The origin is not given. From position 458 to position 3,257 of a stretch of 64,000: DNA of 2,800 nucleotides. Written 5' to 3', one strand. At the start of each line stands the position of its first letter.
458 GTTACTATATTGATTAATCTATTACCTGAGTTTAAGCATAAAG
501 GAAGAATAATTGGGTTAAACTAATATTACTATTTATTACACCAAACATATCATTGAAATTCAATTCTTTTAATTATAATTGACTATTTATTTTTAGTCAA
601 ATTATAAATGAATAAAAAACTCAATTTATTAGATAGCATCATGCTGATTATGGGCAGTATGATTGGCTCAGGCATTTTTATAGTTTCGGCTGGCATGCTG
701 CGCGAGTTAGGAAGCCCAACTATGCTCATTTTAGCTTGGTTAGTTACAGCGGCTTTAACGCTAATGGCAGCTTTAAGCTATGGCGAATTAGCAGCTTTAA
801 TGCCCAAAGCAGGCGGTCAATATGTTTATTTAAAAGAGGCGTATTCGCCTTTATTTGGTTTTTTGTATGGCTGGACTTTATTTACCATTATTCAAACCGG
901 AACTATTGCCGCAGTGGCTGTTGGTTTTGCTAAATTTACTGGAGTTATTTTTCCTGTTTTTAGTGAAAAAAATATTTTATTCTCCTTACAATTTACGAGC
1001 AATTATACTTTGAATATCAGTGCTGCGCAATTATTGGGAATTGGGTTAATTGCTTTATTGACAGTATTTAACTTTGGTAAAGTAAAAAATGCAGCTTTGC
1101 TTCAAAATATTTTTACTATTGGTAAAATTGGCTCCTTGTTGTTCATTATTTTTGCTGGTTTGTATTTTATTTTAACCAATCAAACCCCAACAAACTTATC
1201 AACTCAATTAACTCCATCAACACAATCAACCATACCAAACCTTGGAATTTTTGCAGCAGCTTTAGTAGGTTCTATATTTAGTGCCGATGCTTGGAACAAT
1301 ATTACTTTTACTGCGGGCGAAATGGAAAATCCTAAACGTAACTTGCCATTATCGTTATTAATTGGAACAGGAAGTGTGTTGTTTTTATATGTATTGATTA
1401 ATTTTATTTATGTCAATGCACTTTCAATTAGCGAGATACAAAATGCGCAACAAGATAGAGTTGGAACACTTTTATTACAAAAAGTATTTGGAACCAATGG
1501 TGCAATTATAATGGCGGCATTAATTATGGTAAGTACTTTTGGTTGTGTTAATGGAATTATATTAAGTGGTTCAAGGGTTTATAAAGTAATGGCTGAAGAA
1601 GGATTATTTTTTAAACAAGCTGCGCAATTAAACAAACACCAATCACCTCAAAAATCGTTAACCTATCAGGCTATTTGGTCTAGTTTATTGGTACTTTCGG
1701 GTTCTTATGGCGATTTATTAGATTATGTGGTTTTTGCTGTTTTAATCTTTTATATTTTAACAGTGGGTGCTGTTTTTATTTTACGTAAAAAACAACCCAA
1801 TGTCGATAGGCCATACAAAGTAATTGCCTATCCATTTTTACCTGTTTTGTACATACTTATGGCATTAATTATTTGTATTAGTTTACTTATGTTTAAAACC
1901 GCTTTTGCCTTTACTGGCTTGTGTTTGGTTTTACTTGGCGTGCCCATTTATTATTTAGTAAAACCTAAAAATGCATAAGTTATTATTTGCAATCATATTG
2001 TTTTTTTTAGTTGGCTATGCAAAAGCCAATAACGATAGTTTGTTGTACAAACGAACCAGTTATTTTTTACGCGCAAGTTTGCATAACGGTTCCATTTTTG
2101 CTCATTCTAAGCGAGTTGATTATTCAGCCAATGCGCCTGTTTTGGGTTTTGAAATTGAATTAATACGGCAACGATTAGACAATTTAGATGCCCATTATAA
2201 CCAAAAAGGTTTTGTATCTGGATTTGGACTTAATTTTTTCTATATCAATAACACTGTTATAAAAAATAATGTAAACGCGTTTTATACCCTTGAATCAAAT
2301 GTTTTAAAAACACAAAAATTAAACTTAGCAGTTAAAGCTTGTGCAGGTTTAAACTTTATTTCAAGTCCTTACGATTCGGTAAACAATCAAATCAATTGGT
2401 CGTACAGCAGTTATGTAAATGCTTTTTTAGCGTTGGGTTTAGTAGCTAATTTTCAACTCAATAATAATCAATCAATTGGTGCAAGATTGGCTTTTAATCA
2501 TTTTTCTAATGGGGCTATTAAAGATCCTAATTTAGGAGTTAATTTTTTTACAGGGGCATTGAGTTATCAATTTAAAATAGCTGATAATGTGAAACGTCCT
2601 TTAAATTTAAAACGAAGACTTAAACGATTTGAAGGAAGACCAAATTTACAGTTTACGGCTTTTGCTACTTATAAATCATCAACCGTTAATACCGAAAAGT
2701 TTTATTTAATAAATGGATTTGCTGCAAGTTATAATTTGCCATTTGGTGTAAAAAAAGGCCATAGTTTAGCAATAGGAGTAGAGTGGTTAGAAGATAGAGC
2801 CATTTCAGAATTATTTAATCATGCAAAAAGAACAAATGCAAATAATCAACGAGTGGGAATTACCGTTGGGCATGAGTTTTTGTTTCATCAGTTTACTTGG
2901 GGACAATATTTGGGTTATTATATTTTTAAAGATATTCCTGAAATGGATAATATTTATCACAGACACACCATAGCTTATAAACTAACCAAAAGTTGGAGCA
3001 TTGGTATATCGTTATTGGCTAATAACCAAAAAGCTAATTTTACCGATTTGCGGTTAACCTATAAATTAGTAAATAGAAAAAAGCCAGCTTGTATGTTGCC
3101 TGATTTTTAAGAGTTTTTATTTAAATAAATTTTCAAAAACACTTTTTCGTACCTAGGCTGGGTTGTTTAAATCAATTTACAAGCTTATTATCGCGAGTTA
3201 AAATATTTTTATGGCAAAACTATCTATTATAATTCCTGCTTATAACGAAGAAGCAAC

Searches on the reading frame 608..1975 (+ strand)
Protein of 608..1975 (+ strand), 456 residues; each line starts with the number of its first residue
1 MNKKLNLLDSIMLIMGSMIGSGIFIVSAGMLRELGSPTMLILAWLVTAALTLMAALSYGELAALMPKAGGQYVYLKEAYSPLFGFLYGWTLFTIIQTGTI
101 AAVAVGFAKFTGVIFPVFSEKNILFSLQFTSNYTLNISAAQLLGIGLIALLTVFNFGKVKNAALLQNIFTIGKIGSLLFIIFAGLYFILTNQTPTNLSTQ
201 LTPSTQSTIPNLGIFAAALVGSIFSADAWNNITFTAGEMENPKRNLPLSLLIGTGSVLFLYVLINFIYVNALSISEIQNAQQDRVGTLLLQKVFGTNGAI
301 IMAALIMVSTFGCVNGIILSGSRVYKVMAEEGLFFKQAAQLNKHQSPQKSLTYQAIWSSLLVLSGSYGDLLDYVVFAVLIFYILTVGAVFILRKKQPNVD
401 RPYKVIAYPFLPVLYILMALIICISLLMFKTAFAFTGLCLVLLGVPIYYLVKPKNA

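Call 80: search_protein_families(library=pfam, proteins=[window:608-1975:+], max_evalue=0.00001)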
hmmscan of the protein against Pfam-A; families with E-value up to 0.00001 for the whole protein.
window:608-1975:+ (456 aa): 2 families
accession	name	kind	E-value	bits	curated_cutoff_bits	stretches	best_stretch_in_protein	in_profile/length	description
PF13520.12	AA_permease_2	-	5.3e-58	197.4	27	1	5-425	1-407/427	Amino acid permease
PF00324.27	AA_permease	-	9.6e-35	120.6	24.6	1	10-431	2-425/470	Amino acid permease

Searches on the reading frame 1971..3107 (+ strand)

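Call 80: search_protein_families(library=pfam, proteins=[window:1971-3107:+], max_evalue=0.00001)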
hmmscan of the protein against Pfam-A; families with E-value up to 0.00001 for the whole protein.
window:1971-3107:+ (379 aa): 1 family
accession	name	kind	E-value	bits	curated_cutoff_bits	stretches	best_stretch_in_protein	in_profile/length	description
PF09411.16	PagL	-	2.3e-06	28.2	23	1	111-199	53-135/136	Lipid A 3-O-deacylase (PagL)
